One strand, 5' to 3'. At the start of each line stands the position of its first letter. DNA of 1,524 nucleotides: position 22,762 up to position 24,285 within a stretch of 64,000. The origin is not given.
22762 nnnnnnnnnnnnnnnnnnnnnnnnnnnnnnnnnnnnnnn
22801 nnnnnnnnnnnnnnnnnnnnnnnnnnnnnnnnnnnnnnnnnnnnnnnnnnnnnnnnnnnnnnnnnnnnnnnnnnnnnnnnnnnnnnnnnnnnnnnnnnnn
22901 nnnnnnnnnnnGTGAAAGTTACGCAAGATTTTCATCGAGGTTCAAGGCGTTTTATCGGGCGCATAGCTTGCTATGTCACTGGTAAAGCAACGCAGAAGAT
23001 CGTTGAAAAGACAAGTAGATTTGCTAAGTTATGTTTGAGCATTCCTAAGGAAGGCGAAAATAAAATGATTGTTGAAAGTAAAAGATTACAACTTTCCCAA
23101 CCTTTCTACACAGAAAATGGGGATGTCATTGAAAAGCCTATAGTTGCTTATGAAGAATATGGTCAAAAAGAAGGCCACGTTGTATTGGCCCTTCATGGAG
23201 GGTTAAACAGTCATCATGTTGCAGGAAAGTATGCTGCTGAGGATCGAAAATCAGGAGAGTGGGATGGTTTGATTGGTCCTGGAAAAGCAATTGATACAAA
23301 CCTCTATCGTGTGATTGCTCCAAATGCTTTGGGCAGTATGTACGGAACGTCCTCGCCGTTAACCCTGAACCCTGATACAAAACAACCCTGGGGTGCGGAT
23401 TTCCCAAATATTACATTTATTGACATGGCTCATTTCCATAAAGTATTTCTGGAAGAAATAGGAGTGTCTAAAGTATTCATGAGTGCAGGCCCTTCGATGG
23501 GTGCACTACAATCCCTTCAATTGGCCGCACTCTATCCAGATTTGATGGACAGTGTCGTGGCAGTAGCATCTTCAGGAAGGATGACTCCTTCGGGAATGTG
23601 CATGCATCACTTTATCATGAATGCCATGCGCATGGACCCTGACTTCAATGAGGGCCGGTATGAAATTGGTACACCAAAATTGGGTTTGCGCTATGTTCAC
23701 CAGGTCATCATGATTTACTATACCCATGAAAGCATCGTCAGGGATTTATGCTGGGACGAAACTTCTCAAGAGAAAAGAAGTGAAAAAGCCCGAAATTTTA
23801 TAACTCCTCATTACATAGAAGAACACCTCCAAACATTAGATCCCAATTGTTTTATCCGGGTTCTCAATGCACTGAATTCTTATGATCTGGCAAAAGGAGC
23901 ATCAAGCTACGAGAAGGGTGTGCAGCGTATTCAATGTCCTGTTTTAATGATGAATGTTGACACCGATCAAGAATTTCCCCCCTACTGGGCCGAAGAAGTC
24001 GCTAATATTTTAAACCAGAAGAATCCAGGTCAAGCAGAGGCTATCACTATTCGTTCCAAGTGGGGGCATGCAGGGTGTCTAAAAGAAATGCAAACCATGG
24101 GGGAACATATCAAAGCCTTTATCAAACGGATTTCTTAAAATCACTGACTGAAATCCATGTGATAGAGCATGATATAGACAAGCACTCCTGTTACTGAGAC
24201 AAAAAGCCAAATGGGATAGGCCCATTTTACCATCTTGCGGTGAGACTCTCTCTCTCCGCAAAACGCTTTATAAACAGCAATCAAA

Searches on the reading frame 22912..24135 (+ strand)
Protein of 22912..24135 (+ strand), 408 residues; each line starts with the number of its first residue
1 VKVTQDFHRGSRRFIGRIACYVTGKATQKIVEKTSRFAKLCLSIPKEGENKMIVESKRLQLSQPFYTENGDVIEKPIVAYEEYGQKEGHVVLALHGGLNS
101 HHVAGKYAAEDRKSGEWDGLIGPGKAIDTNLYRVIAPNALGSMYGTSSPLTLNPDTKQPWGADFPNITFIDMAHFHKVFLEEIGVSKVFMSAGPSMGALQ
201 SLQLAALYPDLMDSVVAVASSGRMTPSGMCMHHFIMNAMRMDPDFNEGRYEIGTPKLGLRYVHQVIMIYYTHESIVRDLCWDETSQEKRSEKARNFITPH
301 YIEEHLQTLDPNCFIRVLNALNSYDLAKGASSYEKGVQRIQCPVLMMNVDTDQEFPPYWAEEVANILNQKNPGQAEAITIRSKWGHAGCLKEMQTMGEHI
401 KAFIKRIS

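Call 16: search_protein_families(library=pfam, proteins=[window:22912-24135:+], max_evalue=0.00001)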
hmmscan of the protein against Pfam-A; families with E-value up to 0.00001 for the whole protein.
window:22912-24135:+ (408 aa): 1 family
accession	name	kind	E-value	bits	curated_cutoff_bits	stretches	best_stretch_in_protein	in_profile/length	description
PF00561.26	Abhydrolase_1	-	7.3e-16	59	25.8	1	90-370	2-228/245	alpha/beta hydrolase fold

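Call 87: search_protein_families(library=ncbifam, proteins=[window:22912-24135:+], max_evalue=0.01)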
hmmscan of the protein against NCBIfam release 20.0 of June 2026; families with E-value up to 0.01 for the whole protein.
window:22912-24135:+ (408 aa): 14 families
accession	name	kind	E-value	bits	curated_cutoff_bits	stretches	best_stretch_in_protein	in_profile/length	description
NF001209.0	PRK00175.1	equivalog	1.8e-72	244.2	331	1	49-407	7-375/381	homoserine O-acetyltransferase MetX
TIGR01392.2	MetX_acetyl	equivalog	5.3e-70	236.2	500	1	63-404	3-350/351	homoserine O-acetyltransferase MetX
NF005262.1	PRK06765.1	equivalog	1.2e-56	192.3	450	1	54-404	2-365/366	E22 family MetX-like putative esterase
NF047916.1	MetX_succinyl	exception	3.6e-55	187.4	560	1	53-407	4-369/370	homoserine O-succinyltransferase MetX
NF047917.1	MetX_acetyl_MTB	exception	6.9e-55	186.6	475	1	62-405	13-360/361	homoserine O-acetyltransferase MetX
NF005757.0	PRK07581.1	subfamily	2.6e-32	112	332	1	104-406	47-335/339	hypothetical protein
NF005071.0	PRK06489.1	equivalog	3.8e-24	85.4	305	1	61-358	36-310/362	hypothetical protein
NF006449.0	PRK08775.1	equivalog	7.4e-18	64.5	296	1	31-407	5-340/344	homoserine O-succinyltransferase MetX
NF047915.1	homoser_Ac_Staph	exception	6.4e-14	52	500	1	59-219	8-154/320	homoserine O-acetyltransferase MetX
NF050089.1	i_nPHAscl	equivalog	1.1e-08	34.5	300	1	171-404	69-288/288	intracellular short-chain-length polyhydroxyalkanoate depolymerase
NF051488.1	bifunc_PcaDC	exception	2.4e-06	26.9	390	0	301-369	160-221/375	bifunctional 3-oxoadipate enol-lactonase/4-carboxymuconolactone decarboxylase PcaDC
TIGR01738.1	bioH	equivalog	0.00018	21.3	206.95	0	167-226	47-104/245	pimeloyl-ACP methyl ester esterase BioH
TIGR02427.1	protocat_pcaD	equivalog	0.0013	18.1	255.85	0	306-404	165-250/251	3-oxoadipate enol-lactonase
TIGR03611.1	RutD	equivalog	0.006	16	238.5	0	168-227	62-120/258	pyrimidine utilization protein D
